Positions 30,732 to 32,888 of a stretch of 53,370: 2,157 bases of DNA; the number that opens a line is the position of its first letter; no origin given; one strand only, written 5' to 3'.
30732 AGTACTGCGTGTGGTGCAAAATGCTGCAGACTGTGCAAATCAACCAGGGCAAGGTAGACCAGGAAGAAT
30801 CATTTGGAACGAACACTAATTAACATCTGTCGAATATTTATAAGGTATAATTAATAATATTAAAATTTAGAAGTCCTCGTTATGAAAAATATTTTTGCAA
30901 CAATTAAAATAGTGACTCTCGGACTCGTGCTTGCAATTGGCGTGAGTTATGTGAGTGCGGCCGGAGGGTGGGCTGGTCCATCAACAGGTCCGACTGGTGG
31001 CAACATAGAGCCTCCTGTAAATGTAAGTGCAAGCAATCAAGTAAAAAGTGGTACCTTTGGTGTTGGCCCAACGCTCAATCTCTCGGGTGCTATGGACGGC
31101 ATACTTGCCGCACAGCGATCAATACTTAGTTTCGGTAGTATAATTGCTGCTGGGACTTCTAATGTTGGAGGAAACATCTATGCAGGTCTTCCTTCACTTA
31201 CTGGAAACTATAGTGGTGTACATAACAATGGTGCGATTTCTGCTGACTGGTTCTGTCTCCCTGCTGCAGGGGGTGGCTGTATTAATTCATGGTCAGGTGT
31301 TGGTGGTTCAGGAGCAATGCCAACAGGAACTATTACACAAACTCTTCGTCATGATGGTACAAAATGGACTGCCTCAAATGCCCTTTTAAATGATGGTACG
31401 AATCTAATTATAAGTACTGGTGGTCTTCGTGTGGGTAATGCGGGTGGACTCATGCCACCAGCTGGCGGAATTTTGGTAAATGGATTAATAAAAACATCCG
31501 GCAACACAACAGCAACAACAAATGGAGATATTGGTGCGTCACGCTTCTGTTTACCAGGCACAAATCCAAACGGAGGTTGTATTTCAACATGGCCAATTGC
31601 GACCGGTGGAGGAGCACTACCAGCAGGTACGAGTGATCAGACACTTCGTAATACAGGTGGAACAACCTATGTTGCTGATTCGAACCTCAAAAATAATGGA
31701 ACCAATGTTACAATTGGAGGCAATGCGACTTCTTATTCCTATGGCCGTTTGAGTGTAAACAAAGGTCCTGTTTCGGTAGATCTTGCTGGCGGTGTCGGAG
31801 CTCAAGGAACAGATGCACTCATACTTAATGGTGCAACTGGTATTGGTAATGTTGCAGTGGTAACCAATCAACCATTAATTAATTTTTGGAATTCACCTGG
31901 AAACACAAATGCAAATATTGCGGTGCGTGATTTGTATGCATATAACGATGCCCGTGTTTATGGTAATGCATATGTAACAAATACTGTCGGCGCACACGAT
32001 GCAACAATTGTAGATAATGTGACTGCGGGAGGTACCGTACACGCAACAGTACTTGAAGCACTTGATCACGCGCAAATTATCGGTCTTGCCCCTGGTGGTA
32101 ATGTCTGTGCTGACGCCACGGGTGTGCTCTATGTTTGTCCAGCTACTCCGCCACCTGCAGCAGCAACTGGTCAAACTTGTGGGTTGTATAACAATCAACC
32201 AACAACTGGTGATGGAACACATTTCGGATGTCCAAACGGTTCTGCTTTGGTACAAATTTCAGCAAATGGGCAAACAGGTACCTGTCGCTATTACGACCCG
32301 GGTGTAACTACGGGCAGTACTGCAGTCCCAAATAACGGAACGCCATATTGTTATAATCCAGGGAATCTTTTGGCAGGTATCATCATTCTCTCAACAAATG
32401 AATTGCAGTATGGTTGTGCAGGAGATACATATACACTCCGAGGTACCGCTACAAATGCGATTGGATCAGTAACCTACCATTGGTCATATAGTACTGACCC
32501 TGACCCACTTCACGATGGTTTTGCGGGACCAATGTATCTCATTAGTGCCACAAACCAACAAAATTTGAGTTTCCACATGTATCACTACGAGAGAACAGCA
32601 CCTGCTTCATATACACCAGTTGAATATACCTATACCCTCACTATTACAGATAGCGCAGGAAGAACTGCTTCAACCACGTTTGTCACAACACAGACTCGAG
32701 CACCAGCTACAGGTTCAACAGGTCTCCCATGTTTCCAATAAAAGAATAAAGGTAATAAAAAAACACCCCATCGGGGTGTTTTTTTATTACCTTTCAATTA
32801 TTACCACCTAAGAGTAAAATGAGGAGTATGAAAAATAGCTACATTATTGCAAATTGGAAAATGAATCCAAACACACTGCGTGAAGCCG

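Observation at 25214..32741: Two tandem copies of a three-gene secreted/surface module with no recognisable assembly machinery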

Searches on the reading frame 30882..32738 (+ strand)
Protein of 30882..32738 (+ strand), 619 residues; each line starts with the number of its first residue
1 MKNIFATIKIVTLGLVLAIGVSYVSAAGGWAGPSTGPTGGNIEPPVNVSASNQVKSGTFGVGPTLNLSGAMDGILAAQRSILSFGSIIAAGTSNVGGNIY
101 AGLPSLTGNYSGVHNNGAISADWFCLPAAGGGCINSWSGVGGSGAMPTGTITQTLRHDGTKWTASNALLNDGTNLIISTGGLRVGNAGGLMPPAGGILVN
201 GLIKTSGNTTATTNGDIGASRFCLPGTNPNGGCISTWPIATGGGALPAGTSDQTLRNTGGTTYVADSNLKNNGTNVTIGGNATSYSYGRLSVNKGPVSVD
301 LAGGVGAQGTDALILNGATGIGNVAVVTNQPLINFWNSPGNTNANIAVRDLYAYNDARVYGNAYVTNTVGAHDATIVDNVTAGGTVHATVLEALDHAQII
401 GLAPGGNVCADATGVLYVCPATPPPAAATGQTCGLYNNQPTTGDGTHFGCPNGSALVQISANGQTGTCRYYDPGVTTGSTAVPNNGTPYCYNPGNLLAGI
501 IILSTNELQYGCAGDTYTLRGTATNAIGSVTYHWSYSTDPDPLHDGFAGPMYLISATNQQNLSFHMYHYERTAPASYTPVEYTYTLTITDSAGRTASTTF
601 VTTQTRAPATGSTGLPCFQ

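Call 3: search_protein_families(library=pfam, proteins=[window:30882-32738:+], max_evalue=1)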
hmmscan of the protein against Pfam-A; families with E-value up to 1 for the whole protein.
window:30882-32738:+ (619 aa): 1 family
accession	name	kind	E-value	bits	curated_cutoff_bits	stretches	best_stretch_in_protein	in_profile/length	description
PF22352.2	K319L-like_PKD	-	0.027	14.9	27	1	515-599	12-79/84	K319L-like, PKD domain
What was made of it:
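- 30882..32741 (+): B3 (G3 family, long form), 619 aa. Signal peptide, the conserved mature N-terminus, a Gly/Asn/Thr-rich fibre-like region with repeated F-C-L-P-x(3-6)-G-G-C-I-x-x-W and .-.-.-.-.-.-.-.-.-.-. motifs, the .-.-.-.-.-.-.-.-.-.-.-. hairpin, a Cys-rich region, and a terminal PKD/Ig-like beta-sandwich. Weak Pfam K319L-like PKD hit at residues 515-599 (call 3).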

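Call 4: search_protein_families(library=ncbifam, proteins=[window:30882-32738:+], max_evalue=1)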
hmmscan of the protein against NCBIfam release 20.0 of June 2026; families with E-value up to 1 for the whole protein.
window:30882-32738:+ (619 aa): 0 families

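Call 9: search_solved_structures(query=window:30882-32738:+, max_evalue=1)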
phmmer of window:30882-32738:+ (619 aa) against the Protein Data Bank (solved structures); distinct sequences matched with E-value up to 1: 2.
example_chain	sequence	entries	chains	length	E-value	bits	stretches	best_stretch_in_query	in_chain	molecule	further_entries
6x89_L2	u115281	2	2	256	0.24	13.4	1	28-105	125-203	gamma carbonic anhydrase-like 2, mitochondrial | NDUCAL2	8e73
7a23_o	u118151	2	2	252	0.6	12.1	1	28-105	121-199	CAL1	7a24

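Call 10: search_protein_families(library=phrogs, proteins=[window:30882-32738:+], max_evalue=0.1)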
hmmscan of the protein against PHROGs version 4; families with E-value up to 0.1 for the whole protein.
window:30882-32738:+ (619 aa): 0 families

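Call 63: predict_structure(alignment_id=A8)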
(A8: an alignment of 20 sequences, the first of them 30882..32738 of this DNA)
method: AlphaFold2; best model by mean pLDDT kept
length: 619 residues; sequences in the alignment: 20
mean_pLDDT: 43.7   pTM: 0.29
mean pLDDT of the five models: 43.7, 42.0, 40.9, 40.7, 34.1
residues with pLDDT >= 90: 5; 70-90: 67; 50-70: 89; < 50: 458
segments of 3 or more residues with pLDDT < 50: 28-44, 47-49, 51-53, 55-144, 150-153, 166-176, 178-250, 257-259, 261-263, 269-277, 279-408, 410-491, 509-512, 542-548, 568-570, 610-619
pLDDT, mean of each block of 10 residues (from residue 1): 72 83 56 42 47 45 41 38 31 28 30 31 32 34 46 50 51 45 35 34 36 35 33 32 42 47 50 42 33 34 32 30 28 29 29 27 27 27 24 28 38 43 36 29 33 30 31 37 38 76 61 63 81 72 47 60 56 61 84 88 62 45
secondary structure, 60 per line:
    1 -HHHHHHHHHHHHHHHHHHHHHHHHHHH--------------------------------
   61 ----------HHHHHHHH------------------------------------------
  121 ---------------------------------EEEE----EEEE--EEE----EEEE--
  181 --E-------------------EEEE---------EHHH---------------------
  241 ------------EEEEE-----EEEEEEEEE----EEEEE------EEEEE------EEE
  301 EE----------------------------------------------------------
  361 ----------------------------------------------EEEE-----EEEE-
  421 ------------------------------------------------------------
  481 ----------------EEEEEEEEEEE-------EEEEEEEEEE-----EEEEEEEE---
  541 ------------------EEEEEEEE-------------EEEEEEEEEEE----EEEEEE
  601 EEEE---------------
elements in order (helices of 4 or more, strands of 3 or more residues): H2-28 H71-78 E154-157 E162-165 E168-170 E175-178 E203-206 E253-257 E263-271 E276-280 E287-291 E298-302 E407-410 E416-419 E497-507 E515-524 E530-537 E559-566 E580-590 E595-604
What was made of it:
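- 30882..32741 (+): The AF2 model is poor overall (pLDDT 43.7) but better from about residue 490 to 610 (10-residue block means mostly 56-88, one block 47), where strands span about 497-604 (call 63).
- Tried and rejected: The model failed overall (pLDDT 43.7, call 63).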

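Call 97: fold_search(model_id=the predicted structure, library=pdb)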
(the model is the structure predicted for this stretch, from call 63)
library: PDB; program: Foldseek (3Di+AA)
matches with E <= 10: 1126; with E <= 0.001: 0
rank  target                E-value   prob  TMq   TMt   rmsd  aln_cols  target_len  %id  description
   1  6byg_A                1.4e-03  1.00  0.13  0.10   6.4       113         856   19  Crystal structure of the nucleophile mutant (E575A) of the GH2 exo-beta-mannanase from Xanthomonas axonopodis pv. citr (released 2018-07-18)
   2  9p25                  2.1e-03  0.99  0.10  0.15   9.0       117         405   13  Crystal structure of GH158(Pro) at 0.89 angstrom resolution (released 2026-03-11)
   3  9npn_A                2.3e-03  1.00  0.13  0.11   5.4       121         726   15  Crystal structure of the inactive conformation of a glycoside hydrolase (CapGH2b - E465A Mutant) from the GH2 family i (released 2025-11-12)
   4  9oro_A                2.4e-03  1.00  0.09  0.13   7.9        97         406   18  Crystal structure of GH158(Pro) soaked with laminaritetraose at 1.31 angstrom resolution (released 2026-03-11)
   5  6aem_A                3.8e-03  1.00  0.10  0.60   4.9       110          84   17  Crystal structure of the PKD1 domain of Vibrio anguillarum Epp (released 2018-12-12)
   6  9npl_E                3.8e-03  1.00  0.13  0.11   5.5       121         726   15  Crystal structure of the inactive conformation of a glycoside hydrolase (CapGH2b - E553Q Mutant) from the GH2 family i (released 2025-11-12)
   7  4lba_A                4.0e-03  1.00  0.11  0.49   6.9       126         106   11  Crystal structure of a conjugative transposon lipoprotein (BACEGG_03088) from Bacteroides eggerthii DSM 20697 at 1.70  (released 2013-08-07)
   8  9p2f_A                4.0e-03  0.98  0.09  0.13   7.9        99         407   14  Crystal structure of GH158(Pro) soaked with mixed linkage (G4G3G) oligosaccharide at 1.15 angstrom resolution (released 2026-03-11)
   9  9p26                  4.5e-03  0.99  0.10  0.15   9.3       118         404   17  Crystal structure of GH158(Pro) at 1.40 angstrom resolution (released 2026-03-11)
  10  9npn_B                4.7e-03  1.00  0.13  0.11   5.6       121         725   15  Crystal structure of the inactive conformation of a glycoside hydrolase (CapGH2b - E465A Mutant) from the GH2 family i (released 2025-11-12)
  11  9npn_C                4.7e-03  1.00  0.13  0.11   5.7       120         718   15  Crystal structure of the inactive conformation of a glycoside hydrolase (CapGH2b - E465A Mutant) from the GH2 family i (released 2025-11-12)
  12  4lba_B                4.7e-03  1.00  0.12  0.51   6.6       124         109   10  Crystal structure of a conjugative transposon lipoprotein (BACEGG_03088) from Bacteroides eggerthii DSM 20697 at 1.70  (released 2013-08-07)
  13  9npe_B                5.9e-03  1.00  0.12  0.11   5.6       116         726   14  Crystal structure of the inactive conformation of a glycoside hydrolase (CapGH2b) from the GH2 family in the space gro (released 2025-11-12)
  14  7uww_B                6.3e-03  1.00  0.12  0.12   4.9       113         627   18  Sas6 with alpha-cyclodextrin (released 2023-06-14)
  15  4l9d_B                6.3e-03  1.00  0.10  0.63   4.8       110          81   14  Crystal structure of the PKD1 domain from Vibrio cholerae metalloprotease PrtV (released 2013-07-10)
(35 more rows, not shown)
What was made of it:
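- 30882..32741 (+): That region matches PKD domains (call 97).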
